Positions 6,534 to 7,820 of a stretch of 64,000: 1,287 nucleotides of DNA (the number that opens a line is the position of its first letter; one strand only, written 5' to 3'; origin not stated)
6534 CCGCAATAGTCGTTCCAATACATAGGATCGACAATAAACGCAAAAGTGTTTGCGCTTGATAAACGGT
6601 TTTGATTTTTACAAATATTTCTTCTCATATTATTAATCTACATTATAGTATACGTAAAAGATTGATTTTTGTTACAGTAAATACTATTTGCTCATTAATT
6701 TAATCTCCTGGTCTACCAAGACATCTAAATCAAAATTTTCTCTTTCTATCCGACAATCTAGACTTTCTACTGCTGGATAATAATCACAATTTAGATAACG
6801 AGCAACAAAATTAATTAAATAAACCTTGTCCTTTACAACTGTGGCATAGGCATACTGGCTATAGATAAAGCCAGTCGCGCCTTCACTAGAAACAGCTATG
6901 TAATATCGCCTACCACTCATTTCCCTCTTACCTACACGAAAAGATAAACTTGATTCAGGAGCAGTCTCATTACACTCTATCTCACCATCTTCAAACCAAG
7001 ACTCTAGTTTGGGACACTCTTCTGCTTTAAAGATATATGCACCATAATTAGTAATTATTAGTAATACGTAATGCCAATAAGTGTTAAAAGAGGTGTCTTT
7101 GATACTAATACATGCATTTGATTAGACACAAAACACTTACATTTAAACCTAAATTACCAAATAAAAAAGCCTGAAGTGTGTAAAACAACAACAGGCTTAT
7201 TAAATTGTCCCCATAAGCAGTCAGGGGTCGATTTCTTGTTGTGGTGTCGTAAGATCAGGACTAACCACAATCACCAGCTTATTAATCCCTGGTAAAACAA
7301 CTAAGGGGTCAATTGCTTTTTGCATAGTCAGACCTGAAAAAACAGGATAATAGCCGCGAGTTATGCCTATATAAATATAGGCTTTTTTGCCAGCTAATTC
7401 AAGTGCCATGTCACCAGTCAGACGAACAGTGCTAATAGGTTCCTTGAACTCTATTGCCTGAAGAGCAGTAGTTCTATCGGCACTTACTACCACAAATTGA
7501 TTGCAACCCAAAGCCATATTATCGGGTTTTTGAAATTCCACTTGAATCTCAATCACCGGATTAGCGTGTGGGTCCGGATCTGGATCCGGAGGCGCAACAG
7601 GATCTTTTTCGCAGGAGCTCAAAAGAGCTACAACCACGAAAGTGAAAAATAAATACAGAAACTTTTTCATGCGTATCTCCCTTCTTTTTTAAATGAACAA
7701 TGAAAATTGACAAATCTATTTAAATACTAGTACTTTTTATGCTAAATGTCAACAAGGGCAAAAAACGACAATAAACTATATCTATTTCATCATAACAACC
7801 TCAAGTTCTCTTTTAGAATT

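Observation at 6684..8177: Orphan C-terminal cassette behind the giant exoprotein gene, joined by a perfect 32-nt in-frame repeat (C-terminal displacement architecture)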

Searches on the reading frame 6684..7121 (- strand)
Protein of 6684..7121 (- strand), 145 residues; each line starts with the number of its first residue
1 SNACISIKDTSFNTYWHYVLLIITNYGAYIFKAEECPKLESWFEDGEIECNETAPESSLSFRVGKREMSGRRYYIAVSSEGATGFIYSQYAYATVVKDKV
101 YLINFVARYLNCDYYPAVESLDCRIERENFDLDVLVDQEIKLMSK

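Call 7: search_protein_families(library=pfam, proteins=[window:6684-7121:-], max_evalue=0.1)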
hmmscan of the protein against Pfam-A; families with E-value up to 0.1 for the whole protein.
window:6684-7121:- (145 aa): 0 families

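Call 10: find_homologous_proteins(query=window:6684-7121:-, max_evalue=0.01)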
Query window:6684-7121:- (145 aa): 3 proteins with E <= 0.01 among 6 candidates.
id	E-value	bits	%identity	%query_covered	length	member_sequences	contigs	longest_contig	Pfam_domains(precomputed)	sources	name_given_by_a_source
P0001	6.1e-40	154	62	81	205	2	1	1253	-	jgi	-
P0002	4.4e-39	151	59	83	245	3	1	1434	-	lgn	-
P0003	6.2e-33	131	63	67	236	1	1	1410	-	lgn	-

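Call 13: find_encoding_contigs(protein=P0002, flank=10000)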
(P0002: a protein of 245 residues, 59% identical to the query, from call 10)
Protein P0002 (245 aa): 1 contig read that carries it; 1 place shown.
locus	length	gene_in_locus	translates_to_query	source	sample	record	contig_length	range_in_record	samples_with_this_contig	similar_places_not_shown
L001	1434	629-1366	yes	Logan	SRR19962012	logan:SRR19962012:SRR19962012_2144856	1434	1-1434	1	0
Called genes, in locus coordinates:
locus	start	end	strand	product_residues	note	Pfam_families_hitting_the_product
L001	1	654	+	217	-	?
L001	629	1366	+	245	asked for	-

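Call 14: find_encoding_contigs(protein=P0001, flank=10000)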
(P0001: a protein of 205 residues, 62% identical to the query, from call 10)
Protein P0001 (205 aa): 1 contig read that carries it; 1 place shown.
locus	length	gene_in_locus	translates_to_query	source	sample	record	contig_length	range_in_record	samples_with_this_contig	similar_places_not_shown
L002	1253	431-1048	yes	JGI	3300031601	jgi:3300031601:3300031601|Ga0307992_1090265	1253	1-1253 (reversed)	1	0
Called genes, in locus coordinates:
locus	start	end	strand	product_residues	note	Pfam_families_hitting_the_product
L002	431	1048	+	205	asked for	-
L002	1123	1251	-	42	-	?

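Call 15: find_encoding_contigs(protein=P0003, flank=10000)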
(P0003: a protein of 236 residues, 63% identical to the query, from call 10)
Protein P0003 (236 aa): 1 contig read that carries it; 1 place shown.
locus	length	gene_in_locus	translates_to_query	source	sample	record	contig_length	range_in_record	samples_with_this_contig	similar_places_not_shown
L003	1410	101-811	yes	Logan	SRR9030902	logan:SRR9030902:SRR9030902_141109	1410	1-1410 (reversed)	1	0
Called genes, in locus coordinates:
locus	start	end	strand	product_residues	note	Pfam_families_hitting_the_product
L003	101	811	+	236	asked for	-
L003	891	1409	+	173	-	?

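Call 33: search_protein_representatives(alignment_id=A2)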
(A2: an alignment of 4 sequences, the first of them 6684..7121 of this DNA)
Query: 4 sequences, 188 profile positions. Proteins with E-value up to 0.001 (for the whole library): 986; up to 1e-10: 558; up to 1e-30: 17. The best 150 are listed.
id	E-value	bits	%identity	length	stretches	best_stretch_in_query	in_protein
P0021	5.8e-93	326.0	-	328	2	2-187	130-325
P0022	7.2e-88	309.4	-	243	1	4-186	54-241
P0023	1.1e-66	240.4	-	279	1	51-187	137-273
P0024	3.0e-63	229.1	-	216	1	2-187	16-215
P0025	5.1e-63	228.3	-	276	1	39-186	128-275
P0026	2.9e-62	225.9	-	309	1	2-185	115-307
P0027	5.7e-61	221.7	-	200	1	48-186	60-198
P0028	1.5e-59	217.0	-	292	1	2-187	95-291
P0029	1.7e-58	213.6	-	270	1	2-186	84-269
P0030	1.1e-49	184.9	-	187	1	53-186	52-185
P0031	1.7e-46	174.4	-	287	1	2-186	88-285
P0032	4.8e-45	169.7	-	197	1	32-186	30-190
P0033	1.4e-41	158.4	-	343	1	41-184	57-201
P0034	6.6e-39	149.7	-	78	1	111-187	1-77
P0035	2.6e-37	144.5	-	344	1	29-179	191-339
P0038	8.0e-30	120.1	-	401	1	44-183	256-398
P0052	8.0e-26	107.0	-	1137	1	70-182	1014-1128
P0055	3.2e-25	105.1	-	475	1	67-183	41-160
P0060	1.2e-24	103.2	-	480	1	91-187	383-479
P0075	5.4e-23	97.8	-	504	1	68-181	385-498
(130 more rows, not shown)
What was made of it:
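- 6684..7053 (-): 5'-truncated fragment ('Xc') of a gene for an N-terminally anchored exported protein. Only the C-terminal ~123 codons of the conserved domain remain, and there is no start codon before 6920. The profile search gives 986 cluster representatives, with the domain mostly at the C-terminus of 150-350-aa proteins (call 33).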

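Call 34: search_protein_families(library=pfam, proteins=[P0021, P0022, P0023, P0026, P0033, P0038, P0052, P0055, P0060, P0075], max_evalue=0.01)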
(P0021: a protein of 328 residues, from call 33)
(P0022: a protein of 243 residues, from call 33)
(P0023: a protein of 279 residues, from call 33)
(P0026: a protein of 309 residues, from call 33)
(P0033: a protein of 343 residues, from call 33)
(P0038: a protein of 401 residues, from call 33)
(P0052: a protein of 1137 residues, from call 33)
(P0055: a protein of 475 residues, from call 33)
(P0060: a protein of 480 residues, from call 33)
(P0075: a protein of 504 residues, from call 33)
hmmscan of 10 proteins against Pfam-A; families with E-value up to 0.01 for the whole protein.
P0021 (328 aa): 0 families

P0022 (243 aa): 0 families

P0023 (279 aa): 0 families

P0026 (309 aa): 0 families

P0033 (343 aa): 0 families

P0038 (401 aa): 1 family
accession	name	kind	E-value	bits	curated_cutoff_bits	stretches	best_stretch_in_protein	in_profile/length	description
PF09394.16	Inhibitor_I42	-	2.2e-26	92.4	27.2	1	172-262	2-91/91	Chagasin family peptidase inhibitor I42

P0052 (1137 aa): 6 families
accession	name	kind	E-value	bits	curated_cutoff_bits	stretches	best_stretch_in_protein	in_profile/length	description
PF01364.23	Peptidase_C25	-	6.5e-10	39.2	23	1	151-420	48-372/374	Peptidase family C25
PF00050.26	Kazal_1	-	2.8e-08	34.1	21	1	70-93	7-29/49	Kazal-type serine protease inhibitor domain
PF07648.20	Kazal_2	-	4.6e-06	27.1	22.8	1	72-94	5-28/48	Kazal-type serine protease inhibitor domain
PF17957.7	Big_7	-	6.9e-05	23.9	24.1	0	835-891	1-57/70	Bacterial Ig domain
PF10342.15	Kre9_KNH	-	0.00011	23.3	24.6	0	842-897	2-66/94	Kre9/KNH-like N-terminal Ig-like domain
PF07705.17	CARDB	-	0.0022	18.6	22.7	1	797-825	73-101/101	CARDB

P0055 (475 aa): 2 families
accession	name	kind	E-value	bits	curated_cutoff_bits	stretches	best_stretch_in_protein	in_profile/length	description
PF11738.13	DUF3298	-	1.2e-06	29.8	24.1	1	422-462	44-84/84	Protein of unknown function (DUF3298)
PF13739.11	PdaC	-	3.9e-06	28.3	29.1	1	239-336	1-94/95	Deacetylase PdaC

P0060 (480 aa): 0 families

P0075 (504 aa): 0 families

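Call 51: predict_structure(alignment_id=A3)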
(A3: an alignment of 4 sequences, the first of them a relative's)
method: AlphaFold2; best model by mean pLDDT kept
length: 245 residues; sequences in the alignment: 4
mean_pLDDT: 64.1   pTM: 0.58
mean pLDDT of the five models: 64.1, 62.9, 62.0, 57.6, 55.4
residues with pLDDT >= 90: 10; 70-90: 83; 50-70: 105; < 50: 47
segments of 3 or more residues with pLDDT < 50: 36-41, 58-64, 92-109, 124-128, 150-152, 154-157
pLDDT, mean of each block of 10 residues (from residue 1): 65 87 89 54 56 56 51 59 60 38 42 57 51 67 66 51 79 70 69 81 72 72 71 80 59
secondary structure, 60 per line:
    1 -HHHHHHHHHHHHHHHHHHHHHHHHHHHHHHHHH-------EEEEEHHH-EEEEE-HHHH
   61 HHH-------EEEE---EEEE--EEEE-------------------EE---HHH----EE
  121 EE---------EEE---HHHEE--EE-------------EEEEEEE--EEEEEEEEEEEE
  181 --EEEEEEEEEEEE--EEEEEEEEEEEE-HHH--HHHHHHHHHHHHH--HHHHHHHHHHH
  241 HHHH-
elements in order: H2-34 E42-46 E51-55 H57-63 E71-74 E78-81 E84-87 E119-122 E132-134 E160-166 E169-180 E183-194 E197-208 H215-227 H230-244

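Call 56: fold_search(model_id=the predicted structure, library=pdb)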
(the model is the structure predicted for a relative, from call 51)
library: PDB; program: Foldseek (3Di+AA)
matches with E <= 10: 1205; with E <= 0.001: 0
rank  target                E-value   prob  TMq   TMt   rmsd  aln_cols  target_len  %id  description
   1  4rth_B                2.4e-02  0.80  0.22  0.30  11.3       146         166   17  The crystal structure of PsbP from Zea mays (released 2015-03-11)
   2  8z9d_P                2.7e-02  0.35  0.21  0.25  17.4       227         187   14  cryo-EM structure of PSII-LHCII megacomplex from spinach (released 2024-11-13)
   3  2xb3                  4.2e-02  0.60  0.20  0.28  11.5       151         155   13  The Structure of Cyanobacterial PsbP (released 2010-08-25)
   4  6e8a_A                4.6e-02  0.69  0.22  0.33  11.2       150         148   13  Crystal structure of DcrB from Salmonella enterica at 1.92 Angstroms resolution (released 2018-10-31)
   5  2ns9_B                5.2e-02  0.33  0.15  0.21  11.4        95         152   20  Crystal structure of protein APE2225 from Aeropyrum pernix K1, Pfam COXG (released 2006-11-14)
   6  6e5d                  6.4e-02  0.60  0.18  0.24   5.5        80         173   19  Crystal structure of LpqN involved in cell envelope biogenesis of Mycobacterium tuberculosis (released 2019-07-24)
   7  1v2b_B                6.4e-02  0.28  0.15  0.22  14.1       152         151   14  Crystal Structure of PsbP Protein in the Oxygen-Evolving Complex of Photosystem II from Higher Plants (released 2004-05-18)
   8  9grx_0                6.8e-02  0.35  0.20  0.28  15.8       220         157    8  NDH-PSI-LHCI supercomplex from S. oleracea (released 2025-02-12)
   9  4rth_A                7.1e-02  0.33  0.21  0.28  15.4       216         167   15  The crystal structure of PsbP from Zea mays (released 2015-03-11)
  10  2nuj_A                7.5e-02  0.16  0.14  0.19  12.8       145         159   12  Crystal structure of thioesterase superfamily (YP_509914.1) from Jannaschia Sp. CCS1 at 2.00 A resolution (released 2006-12-12)
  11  1v2b_A                7.9e-02  0.23  0.15  0.23  13.9       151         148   12  Crystal Structure of PsbP Protein in the Oxygen-Evolving Complex of Photosystem II from Higher Plants (released 2004-05-18)
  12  3hlz_B                8.4e-02  0.66  0.20  0.19  11.3       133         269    8  Crystal structure of BT_1490 (NP_810393.1) from BACTEROIDES THETAIOTAOMICRON VPI-5482 at 1.50 A resolution (released 2009-06-16)
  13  6xrf_G                8.4e-02  0.38  0.21  0.32  14.9       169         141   12  EagT6 Tse6 NT complex (released 2020-12-30)
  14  6xrf_H                9.3e-02  0.35  0.21  0.32  14.9       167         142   11  EagT6 Tse6 NT complex (released 2020-12-30)
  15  2o2a_D                1.0e-01  0.23  0.13  0.22   9.5        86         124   16  The crystal structure of a protein of unknown function from Streptococcus agalactiae (released 2006-12-26)
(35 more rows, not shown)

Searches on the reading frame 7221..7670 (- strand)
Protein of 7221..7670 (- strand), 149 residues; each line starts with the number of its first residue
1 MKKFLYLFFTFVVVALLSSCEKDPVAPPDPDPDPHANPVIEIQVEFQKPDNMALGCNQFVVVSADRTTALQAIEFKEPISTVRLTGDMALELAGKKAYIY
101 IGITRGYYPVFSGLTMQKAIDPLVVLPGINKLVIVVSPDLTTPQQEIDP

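Call 7: search_protein_families(library=pfam, proteins=[window:7221-7670:-], max_evalue=0.1)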
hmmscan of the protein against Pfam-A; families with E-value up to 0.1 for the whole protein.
window:7221-7670:- (149 aa): 1 family
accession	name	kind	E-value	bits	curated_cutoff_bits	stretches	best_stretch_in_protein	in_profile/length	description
PF17505.7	DUF5437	-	0.066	13.7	27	0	1-29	1-28/60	Family of unknown function (DUF5437)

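Call 29: find_encoding_contigs(protein=window:7221-7670:-, flank=10000, max_places=10)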
Protein window:7221-7670:- (149 aa): 2 contigs read that carry it; 1 place shown.
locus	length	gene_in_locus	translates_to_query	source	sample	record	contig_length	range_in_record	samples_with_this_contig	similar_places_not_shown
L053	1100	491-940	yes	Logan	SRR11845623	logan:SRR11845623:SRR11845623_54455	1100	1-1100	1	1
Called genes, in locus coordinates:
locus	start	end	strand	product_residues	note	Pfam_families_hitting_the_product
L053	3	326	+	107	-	?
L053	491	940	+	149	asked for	-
